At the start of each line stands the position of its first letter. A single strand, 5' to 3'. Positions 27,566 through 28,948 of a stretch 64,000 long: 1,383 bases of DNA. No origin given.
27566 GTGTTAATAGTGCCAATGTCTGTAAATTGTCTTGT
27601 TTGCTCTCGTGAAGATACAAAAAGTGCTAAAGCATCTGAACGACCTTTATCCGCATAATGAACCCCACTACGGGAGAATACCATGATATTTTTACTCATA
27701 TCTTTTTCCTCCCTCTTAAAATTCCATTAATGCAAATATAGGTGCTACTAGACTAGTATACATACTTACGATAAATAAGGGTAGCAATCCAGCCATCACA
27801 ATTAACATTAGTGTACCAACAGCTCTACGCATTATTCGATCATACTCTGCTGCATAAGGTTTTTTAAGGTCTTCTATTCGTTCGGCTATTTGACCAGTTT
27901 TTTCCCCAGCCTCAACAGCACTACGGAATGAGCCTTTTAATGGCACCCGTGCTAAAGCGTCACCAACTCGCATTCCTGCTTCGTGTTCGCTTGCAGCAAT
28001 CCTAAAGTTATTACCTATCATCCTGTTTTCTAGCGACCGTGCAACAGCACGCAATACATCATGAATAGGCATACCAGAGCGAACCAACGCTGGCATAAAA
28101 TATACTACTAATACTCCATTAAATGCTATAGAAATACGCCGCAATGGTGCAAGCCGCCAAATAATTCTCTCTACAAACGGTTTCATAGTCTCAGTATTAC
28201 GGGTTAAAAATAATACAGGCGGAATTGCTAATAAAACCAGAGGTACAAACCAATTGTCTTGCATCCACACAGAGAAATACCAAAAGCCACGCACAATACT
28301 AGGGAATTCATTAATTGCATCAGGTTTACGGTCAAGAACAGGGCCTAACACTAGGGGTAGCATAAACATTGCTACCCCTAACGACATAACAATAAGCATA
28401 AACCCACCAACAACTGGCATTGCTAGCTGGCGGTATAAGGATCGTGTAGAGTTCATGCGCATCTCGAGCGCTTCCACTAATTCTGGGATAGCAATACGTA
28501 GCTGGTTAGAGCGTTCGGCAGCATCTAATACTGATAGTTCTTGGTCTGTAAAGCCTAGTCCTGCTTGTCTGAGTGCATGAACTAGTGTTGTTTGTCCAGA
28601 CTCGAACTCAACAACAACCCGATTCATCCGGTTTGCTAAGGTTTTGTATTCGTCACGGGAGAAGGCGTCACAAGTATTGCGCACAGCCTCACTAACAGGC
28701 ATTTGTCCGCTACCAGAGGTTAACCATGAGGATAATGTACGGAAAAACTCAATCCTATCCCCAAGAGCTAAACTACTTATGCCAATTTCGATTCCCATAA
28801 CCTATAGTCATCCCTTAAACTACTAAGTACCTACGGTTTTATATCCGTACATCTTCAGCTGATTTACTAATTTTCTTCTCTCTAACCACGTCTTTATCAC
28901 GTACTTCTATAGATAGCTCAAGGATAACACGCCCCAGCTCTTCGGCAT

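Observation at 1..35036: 35-kb co-directional block joining an R64-like type IVb pilus cluster to an F-like (MPF-F) conjugative T4SS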

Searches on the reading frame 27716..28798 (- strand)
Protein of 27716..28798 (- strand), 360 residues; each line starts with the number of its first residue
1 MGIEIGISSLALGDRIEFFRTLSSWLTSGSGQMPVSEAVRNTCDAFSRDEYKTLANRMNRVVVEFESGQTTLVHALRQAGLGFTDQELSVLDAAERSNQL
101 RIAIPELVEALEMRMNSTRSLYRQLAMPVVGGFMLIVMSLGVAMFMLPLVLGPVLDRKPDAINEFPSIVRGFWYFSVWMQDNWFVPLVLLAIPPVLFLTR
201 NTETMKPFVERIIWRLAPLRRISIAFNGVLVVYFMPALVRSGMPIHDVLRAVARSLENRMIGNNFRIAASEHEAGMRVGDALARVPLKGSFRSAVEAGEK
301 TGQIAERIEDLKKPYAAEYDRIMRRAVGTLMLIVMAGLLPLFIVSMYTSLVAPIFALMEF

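Call 5: search_protein_families(library=pfam, proteins=[window:27716-28798:-], max_evalue=0.01)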
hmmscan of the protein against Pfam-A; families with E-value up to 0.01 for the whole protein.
window:27716-28798:- (360 aa): 1 family
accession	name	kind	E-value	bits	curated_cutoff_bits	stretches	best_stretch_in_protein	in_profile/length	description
PF00482.28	T2SSF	-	5.5e-22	78.5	25.2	2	237-347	7-123/125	Type II secretion system (T2SS), protein F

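Call 8: search_protein_families(library=ncbifam, proteins=[window:27716-28798:-], max_evalue=0.01)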
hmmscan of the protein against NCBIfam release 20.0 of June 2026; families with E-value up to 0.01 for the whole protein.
window:27716-28798:- (360 aa): 6 families
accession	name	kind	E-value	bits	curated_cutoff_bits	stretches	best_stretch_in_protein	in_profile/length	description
TIGR02120.1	GspF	equivalog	1.2e-17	64.2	424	1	13-355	63-395/401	type II secretion system inner membrane protein GspF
NF041012.2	T4P_ComGB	equivalog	4.5e-13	49.2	240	1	54-359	34-332/332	competence type IV pilus assembly protein ComGB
NF007861.0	PRK10573.1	equivalog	4.2e-10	39.2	401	1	15-357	61-394/401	protein transport protein HofC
NF052606.1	T4PiliAsmPilCMyx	equivalog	6.5e-07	28.5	700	1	113-357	169-414/419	type IV pilus assembly protein PilC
NF047826.1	T3SSXpsF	equivalog_domain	7.9e-06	24.9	650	1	16-350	69-397/405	type II secretion system protein XpsF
NF052607.1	T4PiliAsmPilCThrm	equivalog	8.8e-06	25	700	1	50-354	97-401/406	type IV pilus assembly protein PilC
